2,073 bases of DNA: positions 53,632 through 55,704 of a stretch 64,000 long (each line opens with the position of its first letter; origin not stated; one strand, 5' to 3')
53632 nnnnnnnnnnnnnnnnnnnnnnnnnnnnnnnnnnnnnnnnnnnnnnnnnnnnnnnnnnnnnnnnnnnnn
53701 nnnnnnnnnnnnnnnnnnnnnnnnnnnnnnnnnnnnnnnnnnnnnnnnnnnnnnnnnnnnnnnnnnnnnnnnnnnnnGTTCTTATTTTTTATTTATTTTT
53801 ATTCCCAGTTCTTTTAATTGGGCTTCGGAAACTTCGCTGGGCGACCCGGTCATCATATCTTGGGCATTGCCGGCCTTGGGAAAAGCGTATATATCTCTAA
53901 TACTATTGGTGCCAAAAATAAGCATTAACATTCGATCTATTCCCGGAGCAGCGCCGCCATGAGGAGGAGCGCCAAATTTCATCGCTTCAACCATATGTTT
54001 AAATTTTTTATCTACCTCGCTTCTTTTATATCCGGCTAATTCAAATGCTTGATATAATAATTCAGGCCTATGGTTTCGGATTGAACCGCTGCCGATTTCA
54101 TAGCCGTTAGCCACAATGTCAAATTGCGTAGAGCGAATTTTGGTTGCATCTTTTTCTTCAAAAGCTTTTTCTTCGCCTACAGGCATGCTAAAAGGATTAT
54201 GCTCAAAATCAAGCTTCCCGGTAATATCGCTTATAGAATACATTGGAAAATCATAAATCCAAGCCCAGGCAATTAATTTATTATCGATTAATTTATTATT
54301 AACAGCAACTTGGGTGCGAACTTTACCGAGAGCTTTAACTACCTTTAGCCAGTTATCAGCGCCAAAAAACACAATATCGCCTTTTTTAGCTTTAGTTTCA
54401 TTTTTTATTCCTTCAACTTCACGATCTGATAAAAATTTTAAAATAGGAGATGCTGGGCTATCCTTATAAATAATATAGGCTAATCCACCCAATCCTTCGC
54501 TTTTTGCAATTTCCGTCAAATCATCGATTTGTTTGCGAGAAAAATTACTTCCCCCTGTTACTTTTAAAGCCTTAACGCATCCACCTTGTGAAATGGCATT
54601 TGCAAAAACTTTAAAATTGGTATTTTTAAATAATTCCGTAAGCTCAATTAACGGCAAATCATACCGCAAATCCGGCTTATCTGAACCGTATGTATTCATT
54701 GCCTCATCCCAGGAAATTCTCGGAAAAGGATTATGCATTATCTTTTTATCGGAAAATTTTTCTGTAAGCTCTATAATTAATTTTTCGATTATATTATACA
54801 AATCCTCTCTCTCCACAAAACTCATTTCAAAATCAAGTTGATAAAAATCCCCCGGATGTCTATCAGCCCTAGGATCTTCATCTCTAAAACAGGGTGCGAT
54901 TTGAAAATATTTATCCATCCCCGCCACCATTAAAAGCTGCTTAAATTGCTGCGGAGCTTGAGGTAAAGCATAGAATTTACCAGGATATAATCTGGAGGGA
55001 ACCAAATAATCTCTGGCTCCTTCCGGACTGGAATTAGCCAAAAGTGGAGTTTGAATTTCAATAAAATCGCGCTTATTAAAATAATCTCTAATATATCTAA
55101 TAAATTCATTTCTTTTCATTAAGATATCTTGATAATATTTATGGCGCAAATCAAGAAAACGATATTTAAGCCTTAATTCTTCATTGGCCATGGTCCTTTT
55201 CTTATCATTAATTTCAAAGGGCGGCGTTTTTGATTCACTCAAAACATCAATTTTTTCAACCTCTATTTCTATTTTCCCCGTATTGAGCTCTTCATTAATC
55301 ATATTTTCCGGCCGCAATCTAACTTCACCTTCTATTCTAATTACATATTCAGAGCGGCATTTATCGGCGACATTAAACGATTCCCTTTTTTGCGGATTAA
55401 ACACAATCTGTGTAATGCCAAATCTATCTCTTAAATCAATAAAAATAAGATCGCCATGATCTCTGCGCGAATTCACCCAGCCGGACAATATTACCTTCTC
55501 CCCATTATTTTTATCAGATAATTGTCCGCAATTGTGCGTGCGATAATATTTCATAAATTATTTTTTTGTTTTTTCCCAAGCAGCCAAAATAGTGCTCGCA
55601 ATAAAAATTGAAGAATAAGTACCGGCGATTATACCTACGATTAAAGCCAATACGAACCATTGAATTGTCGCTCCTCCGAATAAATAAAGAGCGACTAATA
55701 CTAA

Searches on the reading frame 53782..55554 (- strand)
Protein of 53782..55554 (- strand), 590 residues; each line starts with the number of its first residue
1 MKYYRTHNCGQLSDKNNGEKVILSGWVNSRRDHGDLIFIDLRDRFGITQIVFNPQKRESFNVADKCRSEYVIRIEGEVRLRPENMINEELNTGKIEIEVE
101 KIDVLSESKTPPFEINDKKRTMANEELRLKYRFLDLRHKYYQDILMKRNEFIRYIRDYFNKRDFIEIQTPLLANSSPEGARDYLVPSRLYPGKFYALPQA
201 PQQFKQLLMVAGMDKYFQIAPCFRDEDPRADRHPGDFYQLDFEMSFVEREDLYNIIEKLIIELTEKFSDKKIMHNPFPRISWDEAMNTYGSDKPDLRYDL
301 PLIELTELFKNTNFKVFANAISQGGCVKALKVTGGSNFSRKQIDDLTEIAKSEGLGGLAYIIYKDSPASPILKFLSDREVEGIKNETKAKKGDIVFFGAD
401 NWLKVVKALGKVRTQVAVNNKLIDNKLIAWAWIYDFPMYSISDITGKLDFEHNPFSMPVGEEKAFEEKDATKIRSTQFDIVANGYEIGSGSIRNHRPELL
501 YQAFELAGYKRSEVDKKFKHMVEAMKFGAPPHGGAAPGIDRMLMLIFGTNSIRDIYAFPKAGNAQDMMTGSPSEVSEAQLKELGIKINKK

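Call 24: search_protein_families(library=pfam, proteins=[window:53782-55554:-], max_evalue=0.00001)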
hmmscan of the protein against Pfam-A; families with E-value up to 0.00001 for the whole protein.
window:53782-55554:- (590 aa): 3 families
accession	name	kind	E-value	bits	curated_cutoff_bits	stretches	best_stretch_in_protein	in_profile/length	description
PF00152.25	tRNA-synt_2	-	1.7e-110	369.3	25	1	124-560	1-306/308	tRNA synthetases class II (D, K and N)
PF02938.19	GAD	-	2.1e-23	82.8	23.4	1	317-409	1-95/95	GAD domain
PF01336.31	tRNA_anti-codon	-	6.7e-16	58.4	27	1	21-105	1-75/75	OB-fold nucleic acid binding domain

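Call 27: find_homologous_proteins(query=window:53782-55554:-, max_evalue=1e-100)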
Query window:53782-55554:- (590 aa): 7991 proteins with E <= 1e-100 among 8000 candidates; the best 120 are listed.
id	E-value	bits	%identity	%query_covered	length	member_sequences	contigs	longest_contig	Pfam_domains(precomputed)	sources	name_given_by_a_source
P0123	0.0e+0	1352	100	100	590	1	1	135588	PF01336.32,PF02938.20,PF00152.26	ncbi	-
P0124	0.0e+0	1101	79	100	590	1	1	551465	PF01336.32,PF02938.20,PF00152.26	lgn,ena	-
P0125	2.6e-295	998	71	99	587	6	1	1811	PF01336.32,PF02938.20,PF00152.26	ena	-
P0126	1.0e-291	987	70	99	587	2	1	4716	PF01336.32,PF02938.20,PF00152.26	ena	-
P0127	6.6e-291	984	70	99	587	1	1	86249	PF01336.32,PF02938.20,PF00152.26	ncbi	ncbi:aspartate--tRNA ligase [Patescibacteria group bacterium]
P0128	1.3e-290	983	70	99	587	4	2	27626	PF01336.32,PF02938.20,PF00152.26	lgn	-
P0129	2.3e-288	975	71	99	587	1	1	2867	PF01336.32,PF02938.20,PF00152.26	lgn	-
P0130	6.9e-286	967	69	99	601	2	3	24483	PF01336.32,PF02938.20,PF00152.26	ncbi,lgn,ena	-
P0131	5.6e-285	964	70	99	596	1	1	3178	PF01336.32,PF02938.20,PF00152.26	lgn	-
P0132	2.9e-280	949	68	99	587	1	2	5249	PF01336.32,PF02938.20,PF00152.26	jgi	jgi:aspartyl-tRNA synthetase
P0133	3.3e-273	925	66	99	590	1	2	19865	PF01336.32,PF02938.20,PF00152.26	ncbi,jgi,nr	ncbi:MAG: hypothetical protein ACD_63C00014G0005 [uncultured bacterium]|nr:MAG: hypothetical protein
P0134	5.2e-258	875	63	99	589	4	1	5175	PF01336.32,PF02938.20,PF00152.26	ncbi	-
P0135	1.2e-257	874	63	99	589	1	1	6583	PF01336.32,PF02938.20,PF00152.26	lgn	-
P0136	5.6e-257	872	62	99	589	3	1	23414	PF01336.32,PF02938.20,PF00152.26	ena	-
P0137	3.8e-255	866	63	100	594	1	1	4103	PF01336.32,PF02938.20,PF00152.26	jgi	jgi:aspartyl-tRNA synthetase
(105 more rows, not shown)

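Call 28: find_encoding_contigs(protein=P0127, flank=10000, max_places=1)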
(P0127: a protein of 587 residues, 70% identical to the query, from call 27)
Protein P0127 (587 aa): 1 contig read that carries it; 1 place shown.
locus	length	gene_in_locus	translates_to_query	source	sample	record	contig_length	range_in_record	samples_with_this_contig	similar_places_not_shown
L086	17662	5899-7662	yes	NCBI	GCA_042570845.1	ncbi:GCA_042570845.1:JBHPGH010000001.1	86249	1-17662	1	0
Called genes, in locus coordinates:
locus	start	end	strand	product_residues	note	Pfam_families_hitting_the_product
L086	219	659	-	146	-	-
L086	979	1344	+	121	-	-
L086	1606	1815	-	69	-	-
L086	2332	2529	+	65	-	PF01541:GIY-YIG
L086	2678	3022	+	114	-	-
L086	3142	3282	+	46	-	-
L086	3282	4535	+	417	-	PF07690:MFS_1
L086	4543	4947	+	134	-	-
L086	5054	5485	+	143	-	PF00293:NUDIX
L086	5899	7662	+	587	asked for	PF01336:tRNA_anti-codon, PF00152:tRNA-synt_2, PF02938:GAD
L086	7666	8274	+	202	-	PF13489:Methyltransf_23, PF07021:MetW, PF13847:Methyltransf_31 (weak), PF08241:Methyltransf_11, PF08242:Methyltransf_12, PF13649:Methyltransf_25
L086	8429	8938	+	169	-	PF04073:tRNA_edit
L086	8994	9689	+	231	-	PF02616:SMC_ScpA, PF04824:Rad21_Rec8 (weak)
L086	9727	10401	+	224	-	PF04079:SMC_ScpB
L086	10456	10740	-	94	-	-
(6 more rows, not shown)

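Call 29: find_encoding_contigs(protein=P0128, flank=10000, max_places=1)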
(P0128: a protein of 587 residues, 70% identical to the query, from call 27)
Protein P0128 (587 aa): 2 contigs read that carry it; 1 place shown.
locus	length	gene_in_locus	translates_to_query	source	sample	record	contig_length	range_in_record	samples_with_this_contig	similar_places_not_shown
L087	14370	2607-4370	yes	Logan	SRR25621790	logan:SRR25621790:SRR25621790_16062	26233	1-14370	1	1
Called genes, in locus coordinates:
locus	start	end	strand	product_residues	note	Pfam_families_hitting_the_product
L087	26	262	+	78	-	PF01541:GIY-YIG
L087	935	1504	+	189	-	PF01728:FtsJ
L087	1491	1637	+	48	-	-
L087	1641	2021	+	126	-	-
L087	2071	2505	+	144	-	PF00293:NUDIX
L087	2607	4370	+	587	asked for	PF01336:tRNA_anti-codon, PF00152:tRNA-synt_2, PF02938:GAD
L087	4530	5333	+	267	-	PF04055:Radical_SAM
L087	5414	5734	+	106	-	PF01050:MannoseP_isomer (weak), PF07883:Cupin_2, PF02311:AraC_binding (weak)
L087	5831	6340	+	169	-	PF04073:tRNA_edit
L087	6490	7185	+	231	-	PF02616:SMC_ScpA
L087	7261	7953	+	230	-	PF04079:SMC_ScpB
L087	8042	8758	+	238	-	-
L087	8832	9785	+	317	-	PF00768:Peptidase_S11, PF13354:Beta-lactamase2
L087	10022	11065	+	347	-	PF00953:Glycos_transf_4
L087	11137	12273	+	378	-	-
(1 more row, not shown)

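Call 30: find_encoding_contigs(protein=P0130, flank=10000, max_places=1)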
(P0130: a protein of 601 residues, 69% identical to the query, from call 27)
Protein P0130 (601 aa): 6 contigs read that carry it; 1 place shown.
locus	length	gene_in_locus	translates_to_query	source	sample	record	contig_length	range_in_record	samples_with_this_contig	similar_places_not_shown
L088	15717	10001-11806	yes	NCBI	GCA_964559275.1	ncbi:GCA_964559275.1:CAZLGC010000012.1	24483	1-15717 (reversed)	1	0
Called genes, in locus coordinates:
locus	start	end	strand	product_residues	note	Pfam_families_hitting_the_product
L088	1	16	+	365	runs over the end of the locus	PF00226:DnaJ, PF01556:DnaJ_C, PF27659:CHP02642 (faint), PF00684:DnaJ_CXXCXGXG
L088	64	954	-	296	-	-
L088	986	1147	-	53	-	-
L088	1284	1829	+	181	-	-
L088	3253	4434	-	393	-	PF02018:CBM_4_9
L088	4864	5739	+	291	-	-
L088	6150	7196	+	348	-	-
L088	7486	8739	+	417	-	PF07690:MFS_1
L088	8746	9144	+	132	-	-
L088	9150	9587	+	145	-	PF00293:NUDIX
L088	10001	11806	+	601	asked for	PF01336:tRNA_anti-codon, PF00152:tRNA-synt_2, PF02938:GAD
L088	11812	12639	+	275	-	PF04055:Radical_SAM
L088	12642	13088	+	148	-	PF00293:NUDIX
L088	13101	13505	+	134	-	PF00293:NUDIX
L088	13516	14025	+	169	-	PF04073:tRNA_edit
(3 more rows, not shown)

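Call 31: find_encoding_contigs(protein=P0133, flank=10000, max_places=1)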
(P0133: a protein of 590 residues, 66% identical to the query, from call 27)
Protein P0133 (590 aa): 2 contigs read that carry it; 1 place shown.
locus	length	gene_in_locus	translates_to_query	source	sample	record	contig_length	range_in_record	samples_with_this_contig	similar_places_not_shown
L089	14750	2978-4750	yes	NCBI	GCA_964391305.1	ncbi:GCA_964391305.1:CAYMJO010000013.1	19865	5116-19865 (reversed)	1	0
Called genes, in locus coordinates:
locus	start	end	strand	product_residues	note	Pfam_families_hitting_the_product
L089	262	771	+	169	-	PF22769:DCD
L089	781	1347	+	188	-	PF01728:FtsJ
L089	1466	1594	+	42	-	-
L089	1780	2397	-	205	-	PF22175:Ogg-HhH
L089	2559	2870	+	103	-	-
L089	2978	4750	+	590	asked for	PF01336:tRNA_anti-codon, PF00152:tRNA-synt_2, PF02938:GAD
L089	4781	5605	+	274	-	PF04055:Radical_SAM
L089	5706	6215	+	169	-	PF04073:tRNA_edit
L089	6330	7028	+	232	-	PF02616:SMC_ScpA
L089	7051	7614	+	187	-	PF04079:SMC_ScpB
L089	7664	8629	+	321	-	PF00768:Peptidase_S11, PF13354:Beta-lactamase2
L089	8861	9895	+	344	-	PF00953:Glycos_transf_4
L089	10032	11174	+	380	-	PF08334:T2SSG (weak)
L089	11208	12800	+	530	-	PF01979:Amidohydro_1 (faint), PF07969:Amidohydro_3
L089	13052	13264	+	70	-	PF02578:Cu-oxidase_4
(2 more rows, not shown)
